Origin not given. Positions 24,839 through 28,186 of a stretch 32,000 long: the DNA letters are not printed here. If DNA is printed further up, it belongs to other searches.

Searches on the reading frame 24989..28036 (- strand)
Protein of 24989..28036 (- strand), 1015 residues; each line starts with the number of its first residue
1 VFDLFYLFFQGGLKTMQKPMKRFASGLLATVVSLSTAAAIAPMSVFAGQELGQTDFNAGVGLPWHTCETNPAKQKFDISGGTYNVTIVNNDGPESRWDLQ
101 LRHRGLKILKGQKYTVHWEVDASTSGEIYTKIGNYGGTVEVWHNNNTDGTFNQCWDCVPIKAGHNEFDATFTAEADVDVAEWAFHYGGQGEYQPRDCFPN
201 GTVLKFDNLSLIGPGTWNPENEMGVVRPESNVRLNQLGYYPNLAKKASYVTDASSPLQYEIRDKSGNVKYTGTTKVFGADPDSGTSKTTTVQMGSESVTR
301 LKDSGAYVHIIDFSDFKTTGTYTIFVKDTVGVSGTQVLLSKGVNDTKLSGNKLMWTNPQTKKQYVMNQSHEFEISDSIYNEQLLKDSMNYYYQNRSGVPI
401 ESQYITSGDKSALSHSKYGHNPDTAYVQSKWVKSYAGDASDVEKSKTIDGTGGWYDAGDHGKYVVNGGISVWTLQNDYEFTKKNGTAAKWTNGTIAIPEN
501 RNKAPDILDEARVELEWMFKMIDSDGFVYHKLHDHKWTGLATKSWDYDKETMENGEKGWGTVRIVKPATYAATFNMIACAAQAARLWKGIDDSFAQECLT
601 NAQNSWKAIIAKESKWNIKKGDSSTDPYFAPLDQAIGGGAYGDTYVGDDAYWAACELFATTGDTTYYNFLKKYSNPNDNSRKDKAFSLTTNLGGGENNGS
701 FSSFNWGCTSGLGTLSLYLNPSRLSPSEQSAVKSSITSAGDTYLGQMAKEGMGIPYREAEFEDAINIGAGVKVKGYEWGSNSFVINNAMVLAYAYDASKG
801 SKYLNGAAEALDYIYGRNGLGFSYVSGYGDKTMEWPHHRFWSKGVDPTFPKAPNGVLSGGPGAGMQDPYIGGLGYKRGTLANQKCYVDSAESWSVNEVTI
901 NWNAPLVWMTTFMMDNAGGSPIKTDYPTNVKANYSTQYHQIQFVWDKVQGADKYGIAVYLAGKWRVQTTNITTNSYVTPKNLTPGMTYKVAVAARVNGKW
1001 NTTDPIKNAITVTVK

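Call 36: search_protein_families(library=pfam, proteins=[window:24989-28036:-])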
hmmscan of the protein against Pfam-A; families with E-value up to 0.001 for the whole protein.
window:24989-28036:- (1015 aa): 3 families
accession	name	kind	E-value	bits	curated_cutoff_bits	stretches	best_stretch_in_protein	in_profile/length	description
PF00759.25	Glyco_hydro_9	-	2.9e-87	294.3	27.7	1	382-909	3-443/444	Glycosyl hydrolase family 9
PF02927.20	CelD_N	-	2.1e-20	73.7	24.6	2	228-286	2-62/86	Cellulase N-terminal ig-like domain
PF00041.27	fn3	-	0.00017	22.2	25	1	926-998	2-72/84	Fibronectin type III domain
